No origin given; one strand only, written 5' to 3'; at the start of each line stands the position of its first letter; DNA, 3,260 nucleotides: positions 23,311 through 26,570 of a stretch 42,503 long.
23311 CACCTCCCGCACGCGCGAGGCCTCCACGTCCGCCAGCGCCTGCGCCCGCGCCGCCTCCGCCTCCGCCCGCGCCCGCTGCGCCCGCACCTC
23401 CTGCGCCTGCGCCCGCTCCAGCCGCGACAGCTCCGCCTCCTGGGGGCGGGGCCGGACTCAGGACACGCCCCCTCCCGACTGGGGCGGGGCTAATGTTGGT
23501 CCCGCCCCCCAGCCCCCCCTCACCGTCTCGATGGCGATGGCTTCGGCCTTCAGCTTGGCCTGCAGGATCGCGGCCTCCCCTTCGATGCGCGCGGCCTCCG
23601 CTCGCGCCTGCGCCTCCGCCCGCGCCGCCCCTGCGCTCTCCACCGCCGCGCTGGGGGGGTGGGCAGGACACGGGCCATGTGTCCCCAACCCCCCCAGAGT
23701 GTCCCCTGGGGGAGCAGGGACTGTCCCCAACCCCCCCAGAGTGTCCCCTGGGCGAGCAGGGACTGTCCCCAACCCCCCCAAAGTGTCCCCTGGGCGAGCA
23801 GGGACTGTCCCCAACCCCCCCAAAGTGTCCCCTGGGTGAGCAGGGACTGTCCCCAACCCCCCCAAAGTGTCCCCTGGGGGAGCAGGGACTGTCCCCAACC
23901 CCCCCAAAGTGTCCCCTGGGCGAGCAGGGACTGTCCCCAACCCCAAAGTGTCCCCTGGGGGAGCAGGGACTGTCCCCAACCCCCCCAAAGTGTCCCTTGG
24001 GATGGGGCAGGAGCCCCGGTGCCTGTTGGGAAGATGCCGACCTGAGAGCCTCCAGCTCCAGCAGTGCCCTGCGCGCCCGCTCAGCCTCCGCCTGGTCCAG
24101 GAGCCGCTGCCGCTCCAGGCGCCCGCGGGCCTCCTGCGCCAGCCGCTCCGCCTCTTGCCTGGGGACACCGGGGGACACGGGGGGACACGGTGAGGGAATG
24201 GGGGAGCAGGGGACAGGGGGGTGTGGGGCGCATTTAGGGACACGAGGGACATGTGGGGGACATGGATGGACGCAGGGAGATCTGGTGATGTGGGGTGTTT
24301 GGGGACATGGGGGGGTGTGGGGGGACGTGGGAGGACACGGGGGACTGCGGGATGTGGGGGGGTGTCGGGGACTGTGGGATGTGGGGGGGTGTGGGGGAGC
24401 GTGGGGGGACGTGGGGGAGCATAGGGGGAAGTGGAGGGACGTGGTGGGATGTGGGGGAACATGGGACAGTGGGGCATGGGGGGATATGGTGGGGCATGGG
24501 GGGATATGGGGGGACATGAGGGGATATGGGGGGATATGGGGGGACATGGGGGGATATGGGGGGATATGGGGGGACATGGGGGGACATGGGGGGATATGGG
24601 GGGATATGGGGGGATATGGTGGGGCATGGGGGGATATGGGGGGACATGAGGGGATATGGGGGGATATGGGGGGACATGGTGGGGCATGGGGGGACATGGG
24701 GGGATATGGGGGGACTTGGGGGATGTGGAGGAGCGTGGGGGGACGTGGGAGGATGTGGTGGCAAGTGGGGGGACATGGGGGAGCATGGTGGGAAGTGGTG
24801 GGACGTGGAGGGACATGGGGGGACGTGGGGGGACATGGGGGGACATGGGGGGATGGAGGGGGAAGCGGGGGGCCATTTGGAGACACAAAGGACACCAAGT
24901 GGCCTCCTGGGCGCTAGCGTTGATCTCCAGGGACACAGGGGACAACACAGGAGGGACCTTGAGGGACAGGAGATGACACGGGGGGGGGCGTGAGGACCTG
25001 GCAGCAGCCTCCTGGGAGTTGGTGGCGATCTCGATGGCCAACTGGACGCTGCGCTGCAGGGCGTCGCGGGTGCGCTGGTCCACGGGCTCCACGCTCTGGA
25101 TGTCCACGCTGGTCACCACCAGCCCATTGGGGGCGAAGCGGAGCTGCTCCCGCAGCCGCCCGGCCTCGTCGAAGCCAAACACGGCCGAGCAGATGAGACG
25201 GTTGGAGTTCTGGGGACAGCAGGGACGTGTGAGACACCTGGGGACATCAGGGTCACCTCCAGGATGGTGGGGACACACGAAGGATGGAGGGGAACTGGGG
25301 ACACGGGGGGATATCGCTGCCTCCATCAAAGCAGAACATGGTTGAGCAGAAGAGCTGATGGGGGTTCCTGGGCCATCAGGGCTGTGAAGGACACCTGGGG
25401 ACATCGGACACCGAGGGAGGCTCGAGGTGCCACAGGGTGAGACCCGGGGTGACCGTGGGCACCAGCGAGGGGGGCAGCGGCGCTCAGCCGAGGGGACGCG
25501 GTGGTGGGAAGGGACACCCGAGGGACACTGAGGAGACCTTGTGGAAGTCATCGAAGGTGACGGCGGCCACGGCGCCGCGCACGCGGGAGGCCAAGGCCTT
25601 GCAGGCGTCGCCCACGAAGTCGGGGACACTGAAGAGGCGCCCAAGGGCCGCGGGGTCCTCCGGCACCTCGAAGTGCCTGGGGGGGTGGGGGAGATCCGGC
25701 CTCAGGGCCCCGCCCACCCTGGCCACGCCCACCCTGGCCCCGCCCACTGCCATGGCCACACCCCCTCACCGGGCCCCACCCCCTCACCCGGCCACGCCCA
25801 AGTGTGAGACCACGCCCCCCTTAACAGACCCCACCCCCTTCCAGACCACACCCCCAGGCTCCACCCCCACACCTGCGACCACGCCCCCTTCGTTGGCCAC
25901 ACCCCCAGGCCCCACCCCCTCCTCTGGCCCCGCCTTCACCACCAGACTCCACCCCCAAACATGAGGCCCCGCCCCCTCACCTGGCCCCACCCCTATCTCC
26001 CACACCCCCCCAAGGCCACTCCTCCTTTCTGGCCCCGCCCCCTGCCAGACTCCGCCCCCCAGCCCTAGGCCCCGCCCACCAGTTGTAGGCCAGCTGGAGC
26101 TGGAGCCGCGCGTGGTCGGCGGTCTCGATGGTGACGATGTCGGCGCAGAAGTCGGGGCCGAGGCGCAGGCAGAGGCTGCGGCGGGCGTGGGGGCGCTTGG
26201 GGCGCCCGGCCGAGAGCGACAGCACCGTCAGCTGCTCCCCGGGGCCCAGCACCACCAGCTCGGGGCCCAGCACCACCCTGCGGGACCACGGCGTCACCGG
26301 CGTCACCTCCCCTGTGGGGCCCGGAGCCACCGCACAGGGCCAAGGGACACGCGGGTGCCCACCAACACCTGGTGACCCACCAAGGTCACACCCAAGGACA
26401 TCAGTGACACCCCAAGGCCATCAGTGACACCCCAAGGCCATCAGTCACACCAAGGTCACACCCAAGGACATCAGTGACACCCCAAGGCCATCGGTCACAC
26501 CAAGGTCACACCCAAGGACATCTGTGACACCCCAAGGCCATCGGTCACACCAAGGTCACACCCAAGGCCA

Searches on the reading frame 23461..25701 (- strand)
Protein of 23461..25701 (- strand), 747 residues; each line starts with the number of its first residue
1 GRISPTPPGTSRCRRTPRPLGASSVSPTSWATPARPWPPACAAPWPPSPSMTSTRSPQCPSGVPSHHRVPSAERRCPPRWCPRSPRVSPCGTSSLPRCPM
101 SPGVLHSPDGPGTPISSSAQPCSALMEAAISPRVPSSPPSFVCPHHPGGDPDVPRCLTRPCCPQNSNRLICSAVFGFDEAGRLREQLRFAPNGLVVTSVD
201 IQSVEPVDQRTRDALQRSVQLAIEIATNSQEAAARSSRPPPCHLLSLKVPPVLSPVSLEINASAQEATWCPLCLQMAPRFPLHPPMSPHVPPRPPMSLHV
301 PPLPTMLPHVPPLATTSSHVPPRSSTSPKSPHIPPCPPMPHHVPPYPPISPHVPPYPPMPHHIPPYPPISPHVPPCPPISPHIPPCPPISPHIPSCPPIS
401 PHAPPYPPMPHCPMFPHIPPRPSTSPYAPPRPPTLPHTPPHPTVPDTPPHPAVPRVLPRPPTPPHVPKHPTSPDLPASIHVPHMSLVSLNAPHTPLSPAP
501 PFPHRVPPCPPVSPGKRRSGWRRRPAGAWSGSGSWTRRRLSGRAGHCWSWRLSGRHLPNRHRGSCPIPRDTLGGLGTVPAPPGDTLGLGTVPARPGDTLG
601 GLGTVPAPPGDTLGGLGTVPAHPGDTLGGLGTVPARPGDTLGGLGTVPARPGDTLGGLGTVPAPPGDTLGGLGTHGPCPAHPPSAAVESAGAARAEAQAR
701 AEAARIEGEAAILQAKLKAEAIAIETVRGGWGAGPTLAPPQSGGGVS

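Call 39: search_protein_families(library=pfam, proteins=[window:23461-25701:-], max_evalue=0.01)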
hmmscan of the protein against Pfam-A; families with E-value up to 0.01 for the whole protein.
window:23461-25701:- (747 aa): 1 family
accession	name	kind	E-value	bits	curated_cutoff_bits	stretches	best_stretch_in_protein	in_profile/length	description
PF11978.13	MVP_shoulder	-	1.2e-09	38.7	25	1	164-208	74-118/118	Shoulder domain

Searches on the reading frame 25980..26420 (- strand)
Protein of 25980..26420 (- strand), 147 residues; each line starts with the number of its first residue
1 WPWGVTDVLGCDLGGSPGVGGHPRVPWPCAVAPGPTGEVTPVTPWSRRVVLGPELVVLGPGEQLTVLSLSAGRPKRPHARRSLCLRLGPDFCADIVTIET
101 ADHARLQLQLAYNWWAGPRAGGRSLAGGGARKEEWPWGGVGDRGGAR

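Call 39: search_protein_families(library=pfam, proteins=[window:25980-26420:-], max_evalue=0.01)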
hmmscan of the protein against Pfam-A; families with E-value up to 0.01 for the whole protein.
window:25980-26420:- (147 aa): 2 families
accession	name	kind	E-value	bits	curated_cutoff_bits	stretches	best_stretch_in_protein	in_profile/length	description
PF17795.6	Vault_3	-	2.1e-16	60.2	28.8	1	47-87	22-62/62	Major Vault Protein Repeat domain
PF11978.13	MVP_shoulder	-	1.1e-09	38.8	25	1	88-114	1-27/118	Shoulder domain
